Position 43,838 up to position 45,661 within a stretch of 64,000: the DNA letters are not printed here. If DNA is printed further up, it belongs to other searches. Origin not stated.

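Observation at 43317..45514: Truncated hemoglobin fused to ankyrin repeats, divergently paired with a MarR regulator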

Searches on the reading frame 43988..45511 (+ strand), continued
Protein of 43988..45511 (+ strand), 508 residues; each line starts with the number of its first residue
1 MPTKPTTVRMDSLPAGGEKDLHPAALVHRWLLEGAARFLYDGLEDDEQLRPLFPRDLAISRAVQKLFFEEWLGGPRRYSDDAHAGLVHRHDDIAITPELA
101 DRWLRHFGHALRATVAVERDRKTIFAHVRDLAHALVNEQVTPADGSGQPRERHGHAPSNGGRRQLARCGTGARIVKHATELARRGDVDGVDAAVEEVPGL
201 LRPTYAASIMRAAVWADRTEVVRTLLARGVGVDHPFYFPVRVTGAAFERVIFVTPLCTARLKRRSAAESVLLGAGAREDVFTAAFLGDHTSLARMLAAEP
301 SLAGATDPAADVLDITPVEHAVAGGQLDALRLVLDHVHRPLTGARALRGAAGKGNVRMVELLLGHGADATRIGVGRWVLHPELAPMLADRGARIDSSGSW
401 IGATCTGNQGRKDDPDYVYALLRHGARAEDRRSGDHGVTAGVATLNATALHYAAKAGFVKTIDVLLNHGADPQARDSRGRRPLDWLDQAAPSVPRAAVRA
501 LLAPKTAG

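Call 14: find_encoding_contigs(protein=P0001, flank=10000, max_places=3)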
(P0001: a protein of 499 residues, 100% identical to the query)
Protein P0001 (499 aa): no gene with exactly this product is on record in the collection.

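Call 16: find_related_loci(query=A1, collection=genome_contigs, flank=6000)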
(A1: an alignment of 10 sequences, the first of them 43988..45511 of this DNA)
Query A1 (508 aa) in genome_contigs; peptide patterns used: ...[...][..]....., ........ (x = any residue, [..] = any of these).
62 stretches matched a pattern; 39 encode a relative of the query (tblastn E <= 1e-3); 38 distinct loci.
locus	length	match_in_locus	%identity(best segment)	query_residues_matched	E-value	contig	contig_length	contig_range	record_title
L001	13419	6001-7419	69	38-502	0e+0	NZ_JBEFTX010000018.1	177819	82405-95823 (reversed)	Actinopolymorpha sp. B11F2 B11F2_contig_18, whole genome shotgun sequence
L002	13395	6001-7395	70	39-502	0e+0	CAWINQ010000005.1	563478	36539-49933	MAG: uncultured Actinomycetota bacterium isolate MFD05442.bin.3.622 genome assembly, contig: contig_42200, whole genome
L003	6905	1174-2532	70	38-499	0e+0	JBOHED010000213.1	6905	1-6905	MAG: Actinopolymorphaceae bacterium isolate SC-S_metawrap_bin.100 k127_6012301, whole genome shotgun sequence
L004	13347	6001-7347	69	38-505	0e+0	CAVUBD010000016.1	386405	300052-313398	MAG: uncultured Actinomycetes bacterium isolate MFD01872.bin.2.20 genome assembly, contig: contig_3312, whole genome sho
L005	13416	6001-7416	71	39-504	0e+0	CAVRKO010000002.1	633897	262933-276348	MAG: uncultured Actinomycetota bacterium isolate MFD04935.bin.2.21 genome assembly, contig: contig_13522, whole genome s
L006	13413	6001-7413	67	38-504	0e+0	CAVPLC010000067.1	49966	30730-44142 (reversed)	MAG: uncultured Actinomycetes bacterium isolate MFD10071.bin.2.51 genome assembly, contig: contig_59066, whole genome sh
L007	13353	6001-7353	67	38-502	0e+0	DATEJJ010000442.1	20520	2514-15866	MAG TPA_asm: Rugosimonospora sp. isolate SMAG_U8861 k141_927343, whole genome shotgun sequence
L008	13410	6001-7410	67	38-502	0e+0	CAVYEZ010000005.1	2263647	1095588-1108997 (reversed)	MAG: uncultured Actinomycetota bacterium isolate MFD09603.bin.2.164 genome assembly, contig: contig_2829, whole genome s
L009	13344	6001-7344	64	38-504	0e+0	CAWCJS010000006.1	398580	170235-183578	MAG: uncultured Actinomycetes bacterium isolate MFD00731.bin.2.111 genome assembly, contig: contig_17942, whole genome s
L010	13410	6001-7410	68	38-502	0e+0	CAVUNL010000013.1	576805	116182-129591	MAG: uncultured Actinomycetes bacterium isolate MFD02579.bin.2.46 genome assembly, contig: contig_21839, whole genome sh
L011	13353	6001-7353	64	39-502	0e+0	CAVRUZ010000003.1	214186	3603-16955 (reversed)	MAG: uncultured Actinomycetota bacterium isolate MFD02840.bin.1.231 genome assembly, contig: contig_33806, whole genome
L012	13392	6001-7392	67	38-504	5e-180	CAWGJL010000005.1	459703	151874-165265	MAG: uncultured Actinomycetes bacterium isolate MFD09603.bin.2.282 genome assembly, contig: contig_12866, whole genome s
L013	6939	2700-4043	67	38-504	3e-180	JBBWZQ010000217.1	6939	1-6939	MAG: Micromonosporaceae bacterium isolate Holy_114 scaffold_1780730, whole genome shotgun sequence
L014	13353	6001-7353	66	38-502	2e-178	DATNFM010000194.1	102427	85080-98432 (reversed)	MAG TPA_asm: Streptosporangiaceae bacterium isolate SMAG_U11295 k141_2595505, whole genome shotgun sequence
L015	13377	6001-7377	64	38-507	4e-178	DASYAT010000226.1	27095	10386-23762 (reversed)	MAG TPA_asm: Streptosporangiaceae bacterium isolate SMAG_U4888 k141_2455284, whole genome shotgun sequence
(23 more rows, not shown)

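Call 20: find_encoding_contigs(protein=P0013, flank=6000, max_places=2)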
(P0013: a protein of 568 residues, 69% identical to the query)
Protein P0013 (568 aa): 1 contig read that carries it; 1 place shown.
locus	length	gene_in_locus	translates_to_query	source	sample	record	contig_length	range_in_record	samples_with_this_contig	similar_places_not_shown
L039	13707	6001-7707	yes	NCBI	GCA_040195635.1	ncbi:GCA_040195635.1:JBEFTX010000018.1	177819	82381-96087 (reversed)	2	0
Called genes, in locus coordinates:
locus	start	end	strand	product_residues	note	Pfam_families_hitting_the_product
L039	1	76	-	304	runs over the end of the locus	PF12833:HTH_18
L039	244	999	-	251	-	PF00392:GntR, PF07702:UTRA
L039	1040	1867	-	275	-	PF00290:Trp_syntA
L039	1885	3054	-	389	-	PF00291:PALP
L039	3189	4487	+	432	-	PF01512:Complex1_51K, PF10531:SLBB, PF10589:NADH_4Fe-4S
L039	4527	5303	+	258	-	PF01636:APH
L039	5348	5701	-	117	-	PF04237:YjbR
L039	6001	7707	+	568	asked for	PF01152:Bac_globin, PF13606:Ank_3 (faint), PF13637:Ank_4 (faint), PF13857:Ank_5 (faint), PF12796:Ank_2 (weak), PF00023:Ank (weak)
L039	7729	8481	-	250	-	PF02353:CMAS, PF13489:Methyltransf_23 (weak), PF08241:Methyltransf_11, PF13649:Methyltransf_25, PF13847:Methyltransf_31 (weak)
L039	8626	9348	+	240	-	PF12710:HAD, PF00702:Hydrolase, PF13419:HAD_2, PF13242:Hydrolase_like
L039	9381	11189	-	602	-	PF04250:DUF429, PF04607:RelA_SpoT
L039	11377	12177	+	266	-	PF13489:Methyltransf_23, PF00398:RrnaAD (weak), PF02353:CMAS, PF13847:Methyltransf_31 (weak), PF08241:Methyltransf_11, PF08242:Methyltransf_12, PF13649:Methyltransf_25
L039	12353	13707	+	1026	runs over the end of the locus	PF00561:Abhydrolase_1, PF01738:DLH, PF02129:Peptidase_S15, PF12146:Hydrolase_4, PF00326:Peptidase_S9 (faint), PF08530:PepX_C, PF00005:ABC_tran, PF13304:AAA_21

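Call 21: find_encoding_contigs(protein=P0009, flank=6000, max_places=2)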
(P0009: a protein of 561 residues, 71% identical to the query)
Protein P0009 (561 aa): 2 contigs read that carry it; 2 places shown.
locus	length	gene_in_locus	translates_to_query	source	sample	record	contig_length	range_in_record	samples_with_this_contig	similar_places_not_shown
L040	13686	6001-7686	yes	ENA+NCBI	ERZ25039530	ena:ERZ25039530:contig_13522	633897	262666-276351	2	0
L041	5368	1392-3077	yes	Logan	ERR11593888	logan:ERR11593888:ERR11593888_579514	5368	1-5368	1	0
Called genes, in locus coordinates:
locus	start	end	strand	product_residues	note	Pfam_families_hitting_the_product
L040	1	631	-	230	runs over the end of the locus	PF00300:His_Phos_1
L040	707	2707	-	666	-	-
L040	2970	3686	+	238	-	-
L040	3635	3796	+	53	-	PF08338:DUF1731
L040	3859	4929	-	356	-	PF14027:Questin_oxidase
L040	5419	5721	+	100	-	-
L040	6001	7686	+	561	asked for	PF01152:Bac_globin, PF24521:Ank_KRIT1 (faint), PF13606:Ank_3 (faint), PF13637:Ank_4 (faint), PF12796:Ank_2 (weak), PF13857:Ank_5 (weak), PF00023:Ank (weak)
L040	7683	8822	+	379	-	PF06224:AlkZ-like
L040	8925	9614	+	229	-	PF05721:PhyH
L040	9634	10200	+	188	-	PF00583:Acetyltransf_1 (weak), PF13673:Acetyltransf_10 (weak), PF13508:Acetyltransf_7 (weak)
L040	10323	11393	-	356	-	PF00376:MerR, PF13411:MerR_1, PF00481:PP2C (weak)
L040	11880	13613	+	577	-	PF00150:Cellulase, PF03442:CBM_X2, PF18448:CBM46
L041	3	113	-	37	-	?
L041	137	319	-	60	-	-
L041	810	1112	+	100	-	-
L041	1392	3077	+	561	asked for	PF01152:Bac_globin, PF24521:Ank_KRIT1 (faint), PF13606:Ank_3 (faint), PF13637:Ank_4 (faint), PF12796:Ank_2 (weak), PF13857:Ank_5 (weak), PF00023:Ank (weak)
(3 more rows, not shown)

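Call 22: find_encoding_contigs(protein=P0098, flank=6000, max_places=2)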
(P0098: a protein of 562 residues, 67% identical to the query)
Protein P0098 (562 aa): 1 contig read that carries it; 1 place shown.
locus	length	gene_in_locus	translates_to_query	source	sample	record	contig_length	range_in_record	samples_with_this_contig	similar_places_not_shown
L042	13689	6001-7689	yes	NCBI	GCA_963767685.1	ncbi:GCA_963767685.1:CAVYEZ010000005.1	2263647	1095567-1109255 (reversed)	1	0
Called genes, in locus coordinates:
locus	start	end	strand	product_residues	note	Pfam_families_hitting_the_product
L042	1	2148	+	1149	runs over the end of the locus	PF17678:Glyco_hydro_92N, PF07971:Glyco_hydro_92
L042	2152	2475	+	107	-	-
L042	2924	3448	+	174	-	PF04075:F420H2_quin_red (weak)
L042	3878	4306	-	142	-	-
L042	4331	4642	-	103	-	PF13358:DDE_3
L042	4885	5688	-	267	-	PF13384:HTH_23, PF13518:HTH_28 (weak), PF13551:HTH_29 (faint), PF13565:HTH_32 (weak), PF13592:HTH_33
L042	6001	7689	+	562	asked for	PF01152:Bac_globin, PF13606:Ank_3 (faint), PF13637:Ank_4 (faint), PF13857:Ank_5 (faint), PF12796:Ank_2 (weak), PF00023:Ank (weak)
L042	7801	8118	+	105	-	-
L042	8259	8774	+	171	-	PF08843:AbiEii (weak)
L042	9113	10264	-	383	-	PF02771:Acyl-CoA_dh_N, PF02770:Acyl-CoA_dh_M, PF00441:Acyl-CoA_dh_1, PF22924:ACOX_C_alpha1, PF08028:Acyl-CoA_dh_2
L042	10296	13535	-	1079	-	PF02310:B12-binding, PF03308:MeaB, PF01642:MM_CoA_mutase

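Call 34: predict_structure(alignment_id=A2)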
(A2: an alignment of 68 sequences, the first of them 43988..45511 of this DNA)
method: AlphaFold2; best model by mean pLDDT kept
length: 508 residues; sequences in the alignment: 68
mean_pLDDT: 67.0   pTM: 0.62
mean pLDDT of the five models: 67.0, 65.5, 64.4, 63.8, 60.4
residues with pLDDT >= 90: 147; 70-90: 135; 50-70: 51; < 50: 175
segments of 3 or more residues with pLDDT < 50: 1-102, 113-115, 131-171, 240-249, 435-442, 506-508
pLDDT, mean of each block of 10 residues (from residue 1): 30 26 25 29 32 33 34 31 38 40 51 49 55 42 28 27 29 72 96 87 77 94 94 68 39 81 94 91 91 95 79 74 92 92 81 89 93 72 86 77 74 86 88 52 73 93 95 93 92 92 66
secondary structure, 60 per line:
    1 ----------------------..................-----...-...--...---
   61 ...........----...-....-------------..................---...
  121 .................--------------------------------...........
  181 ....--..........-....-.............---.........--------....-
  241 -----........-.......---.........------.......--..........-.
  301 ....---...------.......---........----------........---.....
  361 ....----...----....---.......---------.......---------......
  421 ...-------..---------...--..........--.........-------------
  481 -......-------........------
elements in order: H23-40 H61-71 H80-83 H97-114 H118-137 H170-184 H187-196 H198-201 H203-215 H219-227 E236-239 H246-249 E250-253 H255-261 H265-273 H280-286 H289-298 H300-304 H317-323 H327-334 H345-352 H356-364 H376-379 H383-389 H399-405 H415-423 H449-456 H459-467 H482-487 H495-502

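Call 39: list_cluster_members(proteins=[P0001])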
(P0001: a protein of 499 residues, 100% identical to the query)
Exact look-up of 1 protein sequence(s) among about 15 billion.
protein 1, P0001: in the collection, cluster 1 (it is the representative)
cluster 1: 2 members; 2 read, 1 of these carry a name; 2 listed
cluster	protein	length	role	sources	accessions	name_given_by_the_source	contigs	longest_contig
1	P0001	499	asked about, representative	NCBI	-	-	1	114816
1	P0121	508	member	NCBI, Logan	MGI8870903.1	MAG: hypothetical protein ACR2F6_19195 [Mycobacteriales bacterium]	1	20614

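Call 40: fold_search(model_id=the predicted structure, library=pdb)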
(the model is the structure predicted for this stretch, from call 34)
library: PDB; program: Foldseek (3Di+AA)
matches with E <= 10: 955; with E <= 0.001: 178
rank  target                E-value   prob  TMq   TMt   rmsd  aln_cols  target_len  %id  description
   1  5le7_C                1.5e-08  1.00  0.27  0.40  14.1       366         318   21  Crystal structure of DARPin-DARPin rigid fusion, variant DD_D12_13_D12 (released 2017-08-02)
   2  7uzu_A                4.9e-08  1.00  0.31  0.35  16.5       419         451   19  Ankyrin-1 (N-terminal region of membrane binding domain, local refinement from consensus reconstruction; bound to N-te (released 2022-07-20)
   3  8cs9_A                6.8e-08  1.00  0.32  0.22  16.3       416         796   19  Composite reconstruction of Class 1 of the erythrocyte ankyrin-1 complex (released 2022-07-20)
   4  5le7_A                7.1e-08  1.00  0.27  0.41  14.3       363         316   22  Crystal structure of DARPin-DARPin rigid fusion, variant DD_D12_13_D12 (released 2017-08-02)
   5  5le7_B                7.4e-08  1.00  0.27  0.40  13.7       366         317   21  Crystal structure of DARPin-DARPin rigid fusion, variant DD_D12_13_D12 (released 2017-08-02)
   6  6mok_A                8.7e-08  1.00  0.26  0.40  10.0       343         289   23  Dimeric DARPin A_distance_R7 complex with EpoR (released 2019-06-05)
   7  5lea                  9.5e-08  1.00  0.21  0.31  17.9       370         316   21  Crystal structure of DARPin-DARPin rigid fusion, variant DD_Off7_12_3G124 (released 2017-08-02)
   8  5y4d                  9.9e-08  1.00  0.28  0.22  16.3       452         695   18  Crystal Structure of AnkB Ankyrin Repeats in Complex with AnkR/AnkB Chimeric Autoinhibition Segment (released 2017-09-13)
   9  5le8_A                1.2e-07  1.00  0.25  0.38  14.8       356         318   22  Crystal structure of DARPin-DARPin rigid fusion, variant DD_D12_15_D12 (released 2017-08-02)
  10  5lem_A                1.2e-07  1.00  0.23  0.35  15.5       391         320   23  Crystal structure of DARPin-DARPin rigid fusion, variant DD_Off7_11_3G124 in complex with Maltose-binding Protein and  (released 2017-08-02)
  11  5y4f_A                1.3e-07  1.00  0.31  0.36  10.6       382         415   21  Crystal Structure of AnkB Ankyrin Repeats R13-24 in complex with autoinhibition segment AI-c (released 2017-09-13)
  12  5lel_G                1.4e-07  1.00  0.27  0.41  12.8       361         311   24  Crystal structure of DARPin-DARPin rigid fusion, variant DD_Off7_10_3G124 in complex with Maltose-binding Protein and  (released 2017-11-15)
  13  5y4f_B                1.5e-07  1.00  0.30  0.36  12.2       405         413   20  Crystal Structure of AnkB Ankyrin Repeats R13-24 in complex with autoinhibition segment AI-c (released 2017-09-13)
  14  6mol_A                1.7e-07  1.00  0.20  0.21  15.6       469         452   18  Monoextended DARPin M_R12 complex with EpoR (released 2019-06-05)
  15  5lel_A                2.2e-07  1.00  0.27  0.40  12.9       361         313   22  Crystal structure of DARPin-DARPin rigid fusion, variant DD_Off7_10_3G124 in complex with Maltose-binding Protein and  (released 2017-11-15)
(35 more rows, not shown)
